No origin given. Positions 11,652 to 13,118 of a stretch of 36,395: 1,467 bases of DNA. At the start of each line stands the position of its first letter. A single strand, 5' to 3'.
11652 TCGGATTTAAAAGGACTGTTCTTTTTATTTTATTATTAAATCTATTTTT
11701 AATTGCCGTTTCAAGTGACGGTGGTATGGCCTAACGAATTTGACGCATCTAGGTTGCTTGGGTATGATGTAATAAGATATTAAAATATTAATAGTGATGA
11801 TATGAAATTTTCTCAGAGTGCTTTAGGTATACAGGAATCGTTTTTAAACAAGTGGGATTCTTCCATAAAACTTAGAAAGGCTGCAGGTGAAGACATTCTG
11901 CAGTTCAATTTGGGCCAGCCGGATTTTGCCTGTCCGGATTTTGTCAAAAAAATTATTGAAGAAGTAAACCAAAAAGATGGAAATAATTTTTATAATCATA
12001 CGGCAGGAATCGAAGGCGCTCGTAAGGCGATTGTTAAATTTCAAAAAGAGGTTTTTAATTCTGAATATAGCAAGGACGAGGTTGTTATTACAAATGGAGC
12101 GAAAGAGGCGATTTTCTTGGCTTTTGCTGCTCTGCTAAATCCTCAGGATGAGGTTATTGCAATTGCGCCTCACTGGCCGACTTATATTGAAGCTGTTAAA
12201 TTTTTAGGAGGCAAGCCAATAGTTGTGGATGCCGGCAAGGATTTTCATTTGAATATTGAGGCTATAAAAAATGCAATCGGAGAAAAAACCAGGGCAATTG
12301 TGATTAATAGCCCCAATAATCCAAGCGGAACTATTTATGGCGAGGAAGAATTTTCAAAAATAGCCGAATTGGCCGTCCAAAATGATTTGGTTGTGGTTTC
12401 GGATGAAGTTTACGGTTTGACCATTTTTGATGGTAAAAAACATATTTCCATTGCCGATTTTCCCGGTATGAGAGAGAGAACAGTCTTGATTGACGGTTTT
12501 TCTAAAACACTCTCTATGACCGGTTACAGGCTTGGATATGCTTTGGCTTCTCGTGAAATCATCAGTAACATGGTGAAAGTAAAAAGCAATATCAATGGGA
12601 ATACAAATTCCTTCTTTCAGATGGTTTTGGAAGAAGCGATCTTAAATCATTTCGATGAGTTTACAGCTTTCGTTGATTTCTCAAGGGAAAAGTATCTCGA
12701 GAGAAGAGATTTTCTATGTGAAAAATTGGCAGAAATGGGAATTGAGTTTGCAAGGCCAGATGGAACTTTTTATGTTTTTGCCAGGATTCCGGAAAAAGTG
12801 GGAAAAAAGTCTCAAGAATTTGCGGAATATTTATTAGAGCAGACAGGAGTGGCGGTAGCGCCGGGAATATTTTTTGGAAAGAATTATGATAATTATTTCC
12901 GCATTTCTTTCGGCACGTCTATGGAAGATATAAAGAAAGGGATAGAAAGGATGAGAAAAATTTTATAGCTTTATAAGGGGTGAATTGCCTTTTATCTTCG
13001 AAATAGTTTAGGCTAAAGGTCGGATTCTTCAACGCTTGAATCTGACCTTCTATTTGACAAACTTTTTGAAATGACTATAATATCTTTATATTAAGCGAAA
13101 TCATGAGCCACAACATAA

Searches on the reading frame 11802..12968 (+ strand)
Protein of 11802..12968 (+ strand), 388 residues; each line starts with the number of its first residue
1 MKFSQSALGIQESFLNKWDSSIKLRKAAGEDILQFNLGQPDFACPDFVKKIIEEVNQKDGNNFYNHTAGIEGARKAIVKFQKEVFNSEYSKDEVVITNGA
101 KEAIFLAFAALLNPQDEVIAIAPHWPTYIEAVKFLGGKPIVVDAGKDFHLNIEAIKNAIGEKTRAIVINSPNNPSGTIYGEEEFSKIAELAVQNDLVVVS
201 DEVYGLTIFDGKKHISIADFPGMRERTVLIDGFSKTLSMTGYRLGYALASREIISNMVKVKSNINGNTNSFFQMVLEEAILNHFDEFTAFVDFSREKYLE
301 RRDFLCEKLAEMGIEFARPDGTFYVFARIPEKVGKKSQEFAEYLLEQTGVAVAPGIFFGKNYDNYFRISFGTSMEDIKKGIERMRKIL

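Call 11: search_protein_families(library=pfam, proteins=[window:11802-12968:+], max_evalue=0.01)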
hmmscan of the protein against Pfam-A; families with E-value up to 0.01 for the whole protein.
window:11802-12968:+ (388 aa): 6 families
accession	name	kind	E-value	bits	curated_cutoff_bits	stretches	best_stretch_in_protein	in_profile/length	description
PF00155.27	Aminotran_1_2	-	2.3e-68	231.5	19.7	1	31-383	2-360/361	Aminotransferase class I and II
PF01041.23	DegT_DnrJ_EryC1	-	1.1e-09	38.4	19.8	1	79-202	28-146/360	DegT/DnrJ/EryC1/StrS aminotransferase family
PF00266.25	Aminotran_5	-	2.6e-07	30.4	21.5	1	66-203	41-177/371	Aminotransferase class-V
PF01212.27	Beta_elim_lyase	-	0.0014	18.5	27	1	105-201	61-168/288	Beta-eliminating lyase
PF01053.26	Cys_Met_Meta_PP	-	0.0023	17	27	1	81-204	58-176/381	Cys/Met metabolism PLP-dependent enzyme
PF04864.19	Alliinase_C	-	0.0025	17.2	22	1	75-259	50-219/363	Allinase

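Call 17: find_related_loci(query=window:11802-12968:+, collection=genome_contigs, flank=10000)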
Query window:11802-12968:+ (388 aa) in genome_contigs; peptide patterns used: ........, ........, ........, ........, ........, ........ (x = any residue, [..] = any of these).
86 stretches matched a pattern; 27 encode a relative of the query (tblastn E <= 1e-3); 27 distinct loci.
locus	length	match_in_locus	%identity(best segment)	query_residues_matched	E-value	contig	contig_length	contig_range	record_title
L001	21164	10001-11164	65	1-388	5e-179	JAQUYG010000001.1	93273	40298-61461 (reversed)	MAG: Candidatus Paceibacterota bacterium isolate STD2_231 NODE_729_length_93273_cov_6.869442_Sandtown_D2, whole genome s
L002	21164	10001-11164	65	1-388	6e-178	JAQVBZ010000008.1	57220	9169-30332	MAG: Candidatus Paceibacterota bacterium isolate STD2_77 NODE_1850_length_57220_cov_5.562013_Sandtown_D2, whole genome s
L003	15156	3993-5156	57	1-388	1e-158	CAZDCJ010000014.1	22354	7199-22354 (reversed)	MAG TPA_asm: uncultured Candidatus Saccharibacteria bacterium isolate SRP294416_co1_57 genome assembly, contig: NODE_445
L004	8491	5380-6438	41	29-385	6e-78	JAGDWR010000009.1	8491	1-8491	MAG: Candidatus Methanodesulfokora sp. isolate KUA_Bin04 NODE_1645_length_8491_cov_33.754742, whole genome shotgun seque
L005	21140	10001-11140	37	1-385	2e-73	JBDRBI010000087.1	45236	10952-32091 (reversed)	MAG: Candidatus Omnitrophota bacterium isolate MEGAHIT-group-1.110 k141_5649587, whole genome shotgun sequence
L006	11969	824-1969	35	1-385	6e-70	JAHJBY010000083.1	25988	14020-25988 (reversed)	MAG: Candidatus Omnitrophota bacterium isolate Modern_marine.mb.279 Modern_marine.mb.279_k141_1692761, whole genome shot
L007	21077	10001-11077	36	26-386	2e-65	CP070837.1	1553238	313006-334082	MAG: Candidatus Omnitrophota bacterium isolate bin103 chromosome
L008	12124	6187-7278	34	20-385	3e-62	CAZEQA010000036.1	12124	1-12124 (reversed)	MAG TPA_asm: uncultured Planctomycetia bacterium isolate binchicken_co34_26 genome assembly, contig: NODE_9015_length_12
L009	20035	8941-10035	32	21-387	2e-57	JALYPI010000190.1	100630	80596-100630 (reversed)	MAG: Bacteroidota bacterium isolate MDV bin33 SD1454-56_k127_1307103, whole genome shotgun sequence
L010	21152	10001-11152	33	1-384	1e-57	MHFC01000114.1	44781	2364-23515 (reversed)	MAG: Omnitrophica bacterium GWA2_52_8 gwa2_scaffold_4750, whole genome shotgun sequence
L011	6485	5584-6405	36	1-273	1e-47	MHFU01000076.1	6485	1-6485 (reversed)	MAG: Omnitrophica bacterium RIFOXYB12_FULL_50_7 rifoxyb3_full_scaffold_2586, whole genome shotgun sequence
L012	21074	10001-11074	33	28-384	2e-45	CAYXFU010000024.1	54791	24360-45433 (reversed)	MAG TPA_asm: uncultured Hyphomicrobiales bacterium isolate SRP272421_co4_697 genome assembly, contig: NODE_871_length_54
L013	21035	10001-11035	31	28-370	3e-45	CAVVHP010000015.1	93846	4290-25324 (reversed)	MAG: uncultured Bacteroidetes bacterium isolate MFD02923.bin.3.6 genome assembly, contig: contig_35035, whole genome sho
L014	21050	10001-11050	29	36-385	8e-45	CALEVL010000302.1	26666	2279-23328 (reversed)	MAG TPA_asm: uncultured Ignavibacteria bacterium isolate SRR5576004_bin.128_CONCOCT_v1.1_MAG genome assembly, contig: ER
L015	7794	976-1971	32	29-360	1e-44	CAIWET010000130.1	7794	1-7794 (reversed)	MAG: uncultured Ignavibacteria bacterium isolate Loclat_bin-16206 genome assembly, contig: bin-16206:130/654, whole geno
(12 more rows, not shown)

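Call 31: search_protein_families(library=pfam, proteins=[L001:11491-12690:+, L001:12683-13264:+, L001:13340-13906:-, L001:13891-14646:-, L002:11805-12386:+, L002:12744-13271:+, L002:13275-13679:+, L002:14062-14475:+, L003:5496-5783:+, L003:5833-6432:+], max_evalue=0.01)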
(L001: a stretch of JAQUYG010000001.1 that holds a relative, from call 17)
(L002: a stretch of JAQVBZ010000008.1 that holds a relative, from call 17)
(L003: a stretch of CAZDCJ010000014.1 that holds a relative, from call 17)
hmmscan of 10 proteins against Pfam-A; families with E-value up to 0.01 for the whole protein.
L001:11491-12690:+ (399 aa): 3 families
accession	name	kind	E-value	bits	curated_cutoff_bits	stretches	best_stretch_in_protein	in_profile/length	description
PF00155.27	Aminotran_1_2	-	4.5e-55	187.7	19.7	1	29-381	2-355/361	Aminotransferase class I and II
PF00266.25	Aminotran_5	-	1.8e-07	30.9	21.5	1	60-204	33-175/371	Aminotransferase class-V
PF01041.23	DegT_DnrJ_EryC1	-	0.0013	18.4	19.8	1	100-204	50-145/360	DegT/DnrJ/EryC1/StrS aminotransferase family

L001:12683-13264:+ (193 aa): 0 families

L001:13340-13906:- (188 aa): 1 family
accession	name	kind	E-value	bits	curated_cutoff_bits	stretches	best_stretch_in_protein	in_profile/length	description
PF00800.23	PDT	-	1.6e-43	149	25.2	1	6-188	1-178/181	Prephenate dehydratase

L001:13891-14646:- (251 aa): 5 families
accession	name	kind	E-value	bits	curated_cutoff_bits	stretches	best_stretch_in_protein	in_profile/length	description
PF02153.23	PDH_N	-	2e-20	73.3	26.5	1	31-159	14-152/154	Prephenate dehydrogenase, nucleotide-binding domain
PF03807.23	F420_oxidored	-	5e-08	33.9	21.6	1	8-91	2-91/94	NADP oxidoreductase coenzyme F420-dependent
PF20463.3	PDH_C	-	2.1e-06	28.4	22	1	163-247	1-88/102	Prephenate dehydrogenase, dimerization domain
PF02826.25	2-Hacid_dh_C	-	0.00013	21.8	25.1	1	4-70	35-103/178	D-isomer specific 2-hydroxyacid dehydrogenase, NAD binding domain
PF03446.21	NAD_binding_2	-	0.00036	21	21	1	38-160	35-157/161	NAD binding domain of 6-phosphogluconate dehydrogenase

L002:11805-12386:+ (193 aa): 1 family
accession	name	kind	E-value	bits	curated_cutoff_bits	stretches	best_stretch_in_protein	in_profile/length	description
PF14203.11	TTRAP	-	0.0055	17.3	27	1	55-95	19-58/62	Putative transposon-transfer assisting protein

L002:12744-13271:+ (175 aa): 0 families

L002:13275-13679:+ (134 aa): 0 families

L002:14062-14475:+ (137 aa): 0 families

L003:5496-5783:+ (95 aa): 0 families

L003:5833-6432:+ (199 aa): 0 families

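Call 38: find_homologous_proteins(query=window:11802-12968:+, max_evalue=1e-100)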
Query window:11802-12968:+ (388 aa): 35 proteins with E <= 1e-100 among 8000 candidates.
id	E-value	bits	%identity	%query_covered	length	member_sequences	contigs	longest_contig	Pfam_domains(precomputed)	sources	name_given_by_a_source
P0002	2.4e-242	821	94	100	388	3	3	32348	PF00155.28,PF00266.26,PF01041.24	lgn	-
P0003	5.9e-179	613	66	100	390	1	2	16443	PF00155.28,PF00266.26,PF01041.24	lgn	-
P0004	2.1e-175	601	65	100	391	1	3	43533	PF00155.28,PF00266.26,PF01053.27,PF01041.24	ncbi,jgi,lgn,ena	ncbi:MAG: pyridoxal phosphate-dependent aminotransferase [Candidatus Paceibacterota bacterium]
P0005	4.4e-174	597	65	100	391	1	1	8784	PF00155.28,PF00266.26,PF01041.24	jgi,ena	-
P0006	8.2e-174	596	66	98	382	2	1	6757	PF00155.28,PF00266.26,PF01041.24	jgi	-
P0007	2.3e-172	591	65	100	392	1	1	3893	PF00155.28,PF00266.26,PF01041.24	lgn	-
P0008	9.5e-172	589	65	100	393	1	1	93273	PF00155.28,PF00266.26,PF01053.27,PF01041.24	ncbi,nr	ncbi:MAG: pyridoxal phosphate-dependent aminotransferase [Candidatus Pacebacteria bacterium]|nr:pyri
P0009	3.5e-171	587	65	100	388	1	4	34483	PF00155.28,PF00266.26,PF01212.28,PF01053.27,PF01041.24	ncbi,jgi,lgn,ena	ncbi:MAG: aminotransferase class I/II-fold pyridoxal phosphate-dependent enzyme [Candidatus Paceibac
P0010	5.9e-171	587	64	100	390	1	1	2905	PF00155.28,PF00266.26,PF01053.27,PF01041.24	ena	-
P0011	4.1e-167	574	63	100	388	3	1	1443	PF00155.28,PF00266.26,PF01041.24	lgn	-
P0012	1.5e-165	569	63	100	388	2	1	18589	PF00155.28,PF00266.26,PF01041.24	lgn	-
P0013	3.8e-165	567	63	100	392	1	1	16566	PF00155.28,PF00266.26,PF01041.24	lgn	-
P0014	6.3e-165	567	64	100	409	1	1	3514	PF00155.28,PF00266.26,PF01041.24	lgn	-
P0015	1.0e-162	559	62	100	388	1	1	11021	PF00155.28,PF00266.26,PF01041.24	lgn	-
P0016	5.2e-162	557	61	100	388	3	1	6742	PF00155.28,PF00266.26,PF01041.24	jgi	-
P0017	1.4e-159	549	62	100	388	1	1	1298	PF00155.28,PF00266.26,PF01041.24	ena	-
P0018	1.1e-158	546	61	100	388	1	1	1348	PF00155.28,PF00266.26,PF01053.27,PF01041.24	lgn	-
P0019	9.9e-158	543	61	99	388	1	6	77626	PF00155.28,PF00266.26,PF01053.27,PF01041.24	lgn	-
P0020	2.4e-157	542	59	100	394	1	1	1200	PF00155.28,PF00266.26,PF01053.27,PF01041.24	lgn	-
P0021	1.2e-154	533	60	99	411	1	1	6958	PF00155.28,PF00266.26,PF01212.28,PF01053.27,PF01041.24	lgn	-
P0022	2.6e-151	522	57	100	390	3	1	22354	PF00155.28,PF00266.26,PF01053.27,PF01041.24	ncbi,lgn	-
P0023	2.0e-150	519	58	98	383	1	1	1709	PF00155.28,PF01053.27,PF01041.24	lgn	-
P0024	6.2e-148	511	56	100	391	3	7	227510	PF00155.28,PF00266.26,PF01212.28,PF01053.27,PF01041.24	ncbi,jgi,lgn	jgi:aminotransferase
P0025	7.0e-147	507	57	100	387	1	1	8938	PF00155.28,PF00266.26,PF01041.24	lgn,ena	-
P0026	8.2e-140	484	55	100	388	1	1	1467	PF00155.28,PF01053.27,PF01041.24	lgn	-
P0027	2.0e-139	483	55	96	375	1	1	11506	PF00155.28,PF00266.26,PF01053.27,PF01041.24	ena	-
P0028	4.2e-127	442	52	99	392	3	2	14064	PF04864.20,PF00155.28,PF01041.24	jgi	-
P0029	7.7e-127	441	51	99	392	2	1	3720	PF00155.28,PF00266.26,PF01053.27,PF01041.24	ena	-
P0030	6.5e-123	428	50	99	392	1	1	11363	PF00155.28,PF00266.26,PF01053.27,PF01041.24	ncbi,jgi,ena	-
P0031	5.3e-122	425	50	99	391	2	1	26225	PF00155.28,PF00266.26,PF01053.27,PF01041.24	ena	-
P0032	2.4e-120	420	49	99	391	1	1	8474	PF00155.28,PF12897.14,PF01041.24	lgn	-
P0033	1.9e-119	417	49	99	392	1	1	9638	PF04864.20,PF00155.28,PF00266.26,PF01041.24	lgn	-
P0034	2.8e-117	410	49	99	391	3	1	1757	PF00155.28,PF00266.26,PF01041.24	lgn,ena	-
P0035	1.3e-105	372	46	99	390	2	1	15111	PF00155.28,PF01041.24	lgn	-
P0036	5.9e-103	363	44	99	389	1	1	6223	PF00155.28,PF01041.24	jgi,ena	-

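Call 39: find_encoding_contigs(protein=P0002, flank=8000, max_places=2)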
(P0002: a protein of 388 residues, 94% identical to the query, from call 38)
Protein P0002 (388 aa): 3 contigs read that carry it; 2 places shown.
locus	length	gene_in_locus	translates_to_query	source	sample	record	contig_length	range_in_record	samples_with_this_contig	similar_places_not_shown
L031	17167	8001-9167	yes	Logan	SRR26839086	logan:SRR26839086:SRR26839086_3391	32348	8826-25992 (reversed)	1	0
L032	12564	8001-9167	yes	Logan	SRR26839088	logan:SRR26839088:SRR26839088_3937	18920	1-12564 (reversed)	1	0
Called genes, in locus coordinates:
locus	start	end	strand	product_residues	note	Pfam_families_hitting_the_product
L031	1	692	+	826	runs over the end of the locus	PF01071:GARS_A (faint), PF02655:ATP-grasp_3 (weak), PF02786:CPSase_L_D2, PF07478:Dala_Dala_lig_C (weak), PF13535:ATP-grasp_4, PF18603:LAL_C2, PF02655:ATP-grasp_3, PF07478:Dala_Dala_lig_C, +3 more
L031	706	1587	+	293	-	PF13480:Acetyltransf_6 (weak)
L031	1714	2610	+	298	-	PF09863:DUF2090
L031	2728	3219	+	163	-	PF00011:HSP20, PF17886:ArsA_HSP20 (weak)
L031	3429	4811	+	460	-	-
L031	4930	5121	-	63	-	PF04070:DUF378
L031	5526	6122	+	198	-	PF04542:Sigma70_r2, PF08281:Sigma70_r4_2, PF04545:Sigma70_r4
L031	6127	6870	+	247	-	-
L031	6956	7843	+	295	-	-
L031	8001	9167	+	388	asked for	PF00155:Aminotran_1_2, PF00266:Aminotran_5 (weak), PF01041:DegT_DnrJ_EryC1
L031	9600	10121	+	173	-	-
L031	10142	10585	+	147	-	-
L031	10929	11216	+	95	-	-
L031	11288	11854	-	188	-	PF00800:PDT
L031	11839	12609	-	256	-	PF02826:2-Hacid_dh_C (weak), PF03807:F420_oxidored (weak), PF02153:PDH_N, PF20463:PDH_C (weak)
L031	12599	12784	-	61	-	-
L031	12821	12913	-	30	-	-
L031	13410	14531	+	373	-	-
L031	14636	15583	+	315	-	PF04389:Peptidase_M28 (weak)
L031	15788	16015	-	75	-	-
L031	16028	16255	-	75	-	-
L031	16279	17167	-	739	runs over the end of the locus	PF01751:Toprim, PF01131:Topoisom_bac, PF01396:Zn_ribbon_Top1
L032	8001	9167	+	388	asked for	PF00155:Aminotran_1_2, PF00266:Aminotran_5 (weak), PF01041:DegT_DnrJ_EryC1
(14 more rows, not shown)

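Call 40: find_encoding_contigs(protein=P0003, flank=8000, max_places=2)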
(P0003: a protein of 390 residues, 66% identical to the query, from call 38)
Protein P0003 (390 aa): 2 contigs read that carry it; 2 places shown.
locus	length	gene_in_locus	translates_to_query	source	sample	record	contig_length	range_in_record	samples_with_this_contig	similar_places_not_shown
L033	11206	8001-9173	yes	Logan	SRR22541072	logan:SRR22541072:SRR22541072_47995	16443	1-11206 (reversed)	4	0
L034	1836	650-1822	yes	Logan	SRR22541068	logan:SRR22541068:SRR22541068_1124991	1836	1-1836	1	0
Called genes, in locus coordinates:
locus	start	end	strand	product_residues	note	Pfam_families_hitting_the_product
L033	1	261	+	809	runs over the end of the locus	PF01071:GARS_A (weak), PF02655:ATP-grasp_3, PF02786:CPSase_L_D2 (weak), PF07478:Dala_Dala_lig_C (weak), PF13535:ATP-grasp_4, PF18603:LAL_C2, PF02655:ATP-grasp_3, PF07478:Dala_Dala_lig_C, +3 more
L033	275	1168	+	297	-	PF13480:Acetyltransf_6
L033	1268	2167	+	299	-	PF09863:DUF2090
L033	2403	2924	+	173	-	PF00011:HSP20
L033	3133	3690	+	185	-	PF12645:HTH_16 (faint), PF04542:Sigma70_r2, PF08281:Sigma70_r4_2, PF04545:Sigma70_r4 (weak)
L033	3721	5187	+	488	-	-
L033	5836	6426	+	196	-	PF04542:Sigma70_r2, PF08281:Sigma70_r4_2, PF04545:Sigma70_r4 (weak)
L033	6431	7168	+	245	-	-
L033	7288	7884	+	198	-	-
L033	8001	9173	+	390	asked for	PF00155:Aminotran_1_2, PF00266:Aminotran_5, PF01041:DegT_DnrJ_EryC1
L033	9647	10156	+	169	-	-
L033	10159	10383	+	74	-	-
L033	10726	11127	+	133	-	-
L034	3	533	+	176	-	?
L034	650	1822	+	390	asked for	PF00155:Aminotran_1_2, PF00266:Aminotran_5, PF01041:DegT_DnrJ_EryC1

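Call 41: find_encoding_contigs(protein=P0004, flank=8000, max_places=2)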
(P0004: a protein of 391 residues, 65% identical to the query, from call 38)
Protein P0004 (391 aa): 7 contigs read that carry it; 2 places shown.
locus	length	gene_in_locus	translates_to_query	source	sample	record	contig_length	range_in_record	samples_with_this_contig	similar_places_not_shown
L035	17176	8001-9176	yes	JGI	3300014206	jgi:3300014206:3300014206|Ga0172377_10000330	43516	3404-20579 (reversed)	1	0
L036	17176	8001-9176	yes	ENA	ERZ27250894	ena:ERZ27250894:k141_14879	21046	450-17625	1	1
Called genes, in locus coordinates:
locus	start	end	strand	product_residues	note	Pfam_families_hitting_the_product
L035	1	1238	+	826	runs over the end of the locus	PF01071:GARS_A (weak), PF02655:ATP-grasp_3 (weak), PF02786:CPSase_L_D2 (weak), PF07478:Dala_Dala_lig_C (weak), PF13535:ATP-grasp_4, PF18603:LAL_C2, PF02655:ATP-grasp_3, PF07478:Dala_Dala_lig_C, +3 more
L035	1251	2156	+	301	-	PF13480:Acetyltransf_6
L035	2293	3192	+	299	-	PF09863:DUF2090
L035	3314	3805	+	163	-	PF00011:HSP20, PF17886:ArsA_HSP20 (weak)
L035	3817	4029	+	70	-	-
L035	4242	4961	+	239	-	PF08713:DNA_alkylation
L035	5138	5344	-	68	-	PF04070:DUF378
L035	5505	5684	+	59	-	-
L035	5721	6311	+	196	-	PF04542:Sigma70_r2, PF08281:Sigma70_r4_2, PF04545:Sigma70_r4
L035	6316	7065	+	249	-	-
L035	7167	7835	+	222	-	-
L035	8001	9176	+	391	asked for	PF00155:Aminotran_1_2, PF01053:Cys_Met_Meta_PP (weak), PF01041:DegT_DnrJ_EryC1, PF00266:Aminotran_5 (weak)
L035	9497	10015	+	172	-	-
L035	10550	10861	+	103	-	-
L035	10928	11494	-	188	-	PF00800:PDT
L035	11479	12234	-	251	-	PF03807:F420_oxidored, PF02153:PDH_N, PF20463:PDH_C (weak), PF26213:TYRAAT1_C (weak)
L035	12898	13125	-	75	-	-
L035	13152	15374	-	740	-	PF01751:Toprim, PF01131:Topoisom_bac, PF01396:Zn_ribbon_Top1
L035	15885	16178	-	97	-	PF01541:GIY-YIG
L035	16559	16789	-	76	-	-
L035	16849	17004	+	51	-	-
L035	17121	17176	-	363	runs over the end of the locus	PF02481:DNA_processg_A, PF17782:WHD_DprA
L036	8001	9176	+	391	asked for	PF00155:Aminotran_1_2, PF01053:Cys_Met_Meta_PP (weak), PF01041:DegT_DnrJ_EryC1, PF00266:Aminotran_5 (weak)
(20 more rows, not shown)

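Call 42: find_encoding_contigs(protein=P0009, flank=8000, max_places=2)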
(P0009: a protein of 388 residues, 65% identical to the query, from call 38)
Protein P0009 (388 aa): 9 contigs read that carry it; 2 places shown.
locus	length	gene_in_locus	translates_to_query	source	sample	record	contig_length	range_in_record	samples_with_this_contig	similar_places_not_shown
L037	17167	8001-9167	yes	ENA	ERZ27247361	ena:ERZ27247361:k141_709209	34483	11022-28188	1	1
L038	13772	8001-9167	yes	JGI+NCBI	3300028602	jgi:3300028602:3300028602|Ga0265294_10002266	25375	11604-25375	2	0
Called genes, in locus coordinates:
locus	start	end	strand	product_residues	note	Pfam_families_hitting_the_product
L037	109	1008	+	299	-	PF09863:DUF2090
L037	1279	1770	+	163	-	PF00011:HSP20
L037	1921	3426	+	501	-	-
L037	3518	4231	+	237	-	PF08713:DNA_alkylation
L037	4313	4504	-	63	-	PF04070:DUF378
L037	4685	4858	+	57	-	-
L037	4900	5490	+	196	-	PF04542:Sigma70_r2, PF08281:Sigma70_r4_2, PF04545:Sigma70_r4 (weak)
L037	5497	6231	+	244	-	-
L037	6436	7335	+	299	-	-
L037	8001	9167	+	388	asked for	PF00155:Aminotran_1_2, PF01053:Cys_Met_Meta_PP, PF00266:Aminotran_5 (weak), PF01212:Beta_elim_lyase (faint), PF01041:DegT_DnrJ_EryC1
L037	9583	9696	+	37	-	-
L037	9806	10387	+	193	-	-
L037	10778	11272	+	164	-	-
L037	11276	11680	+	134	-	-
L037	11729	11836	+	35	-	-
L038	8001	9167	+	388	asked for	PF00155:Aminotran_1_2, PF01053:Cys_Met_Meta_PP, PF00266:Aminotran_5 (weak), PF01212:Beta_elim_lyase (faint), PF01041:DegT_DnrJ_EryC1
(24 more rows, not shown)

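Call 43: find_encoding_contigs(protein=P0012, flank=8000, max_places=1)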
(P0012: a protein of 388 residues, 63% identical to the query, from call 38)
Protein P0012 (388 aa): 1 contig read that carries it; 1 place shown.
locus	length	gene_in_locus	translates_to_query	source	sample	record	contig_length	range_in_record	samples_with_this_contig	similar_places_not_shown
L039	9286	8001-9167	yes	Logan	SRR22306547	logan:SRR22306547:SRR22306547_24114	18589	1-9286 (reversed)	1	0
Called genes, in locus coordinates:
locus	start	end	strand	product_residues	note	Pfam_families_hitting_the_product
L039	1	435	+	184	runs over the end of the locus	PF04542:Sigma70_r2, PF08281:Sigma70_r4_2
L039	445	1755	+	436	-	-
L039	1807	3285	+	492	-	-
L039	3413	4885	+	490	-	-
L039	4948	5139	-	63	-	PF04070:DUF378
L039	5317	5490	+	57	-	-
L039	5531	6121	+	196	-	PF04542:Sigma70_r2, PF08281:Sigma70_r4_2, PF04545:Sigma70_r4 (weak)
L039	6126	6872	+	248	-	-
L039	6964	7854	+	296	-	-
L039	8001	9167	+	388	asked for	PF00155:Aminotran_1_2, PF00266:Aminotran_5 (weak), PF01041:DegT_DnrJ_EryC1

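Call 44: find_encoding_contigs(protein=P0013, flank=8000, max_places=1)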
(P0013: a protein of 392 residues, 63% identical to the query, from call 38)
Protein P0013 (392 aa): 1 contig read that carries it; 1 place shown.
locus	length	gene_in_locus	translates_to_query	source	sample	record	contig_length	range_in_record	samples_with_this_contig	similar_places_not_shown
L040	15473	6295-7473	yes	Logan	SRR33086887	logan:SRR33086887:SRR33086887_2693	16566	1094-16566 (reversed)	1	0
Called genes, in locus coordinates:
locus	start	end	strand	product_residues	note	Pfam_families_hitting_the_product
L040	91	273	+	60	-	-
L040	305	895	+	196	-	PF04542:Sigma70_r2, PF08281:Sigma70_r4_2, PF04545:Sigma70_r4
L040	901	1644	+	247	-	-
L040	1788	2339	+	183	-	-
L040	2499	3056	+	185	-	-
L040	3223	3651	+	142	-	-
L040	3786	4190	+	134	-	-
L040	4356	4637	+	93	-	-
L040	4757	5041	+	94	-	-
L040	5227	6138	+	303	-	-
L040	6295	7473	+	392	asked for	PF00155:Aminotran_1_2, PF00266:Aminotran_5, PF01041:DegT_DnrJ_EryC1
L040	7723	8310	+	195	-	-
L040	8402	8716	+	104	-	-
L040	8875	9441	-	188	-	PF00800:PDT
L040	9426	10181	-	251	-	PF03807:F420_oxidored, PF02153:PDH_N, PF20463:PDH_C (weak)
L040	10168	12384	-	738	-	PF01751:Toprim, PF01131:Topoisom_bac, PF01396:Zn_ribbon_Top1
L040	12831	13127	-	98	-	PF01541:GIY-YIG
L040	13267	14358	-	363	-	PF02481:DNA_processg_A, PF17782:WHD_DprA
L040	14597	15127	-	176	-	PF01195:Pept_tRNA_hydro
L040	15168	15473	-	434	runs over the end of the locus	PF03816:LytR_cpsA_psr, PF13399:LytR_C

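Call 45: find_encoding_contigs(protein=P0019, flank=8000, max_places=2)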
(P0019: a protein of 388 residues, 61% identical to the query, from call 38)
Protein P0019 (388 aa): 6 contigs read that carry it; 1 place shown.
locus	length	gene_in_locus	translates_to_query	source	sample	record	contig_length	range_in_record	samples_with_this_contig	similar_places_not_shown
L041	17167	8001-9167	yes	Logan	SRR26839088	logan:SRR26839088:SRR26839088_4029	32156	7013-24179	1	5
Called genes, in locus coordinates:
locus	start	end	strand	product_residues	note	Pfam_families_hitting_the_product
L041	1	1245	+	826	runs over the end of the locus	PF18130:ATPgrasp_N (weak), PF01071:GARS_A (faint), PF02786:CPSase_L_D2 (weak), PF07478:Dala_Dala_lig_C (weak), PF13535:ATP-grasp_4, PF18603:LAL_C2, PF02655:ATP-grasp_3 (weak), PF07478:Dala_Dala_lig_C, +1 more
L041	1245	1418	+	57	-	-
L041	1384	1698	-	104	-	-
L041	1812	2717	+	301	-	PF09863:DUF2090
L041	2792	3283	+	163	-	PF00011:HSP20, PF17886:ArsA_HSP20 (weak)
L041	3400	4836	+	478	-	-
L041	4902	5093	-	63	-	PF04070:DUF378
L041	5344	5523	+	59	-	-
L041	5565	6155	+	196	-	PF04542:Sigma70_r2, PF08281:Sigma70_r4_2, PF04545:Sigma70_r4 (weak)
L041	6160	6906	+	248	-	-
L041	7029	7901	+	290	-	-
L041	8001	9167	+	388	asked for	PF00155:Aminotran_1_2, PF01053:Cys_Met_Meta_PP (faint), PF00266:Aminotran_5 (weak), PF01041:DegT_DnrJ_EryC1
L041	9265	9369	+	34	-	-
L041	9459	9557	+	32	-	-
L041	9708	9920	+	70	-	-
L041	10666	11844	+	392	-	PF00155:Aminotran_1_2, PF01041:DegT_DnrJ_EryC1, PF00266:Aminotran_5 (weak)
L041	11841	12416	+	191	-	-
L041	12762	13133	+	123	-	-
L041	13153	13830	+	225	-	-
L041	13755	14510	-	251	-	PF03807:F420_oxidored (weak), PF02153:PDH_N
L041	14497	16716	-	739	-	PF01751:Toprim, PF01131:Topoisom_bac, PF01396:Zn_ribbon_Top1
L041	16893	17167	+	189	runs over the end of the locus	-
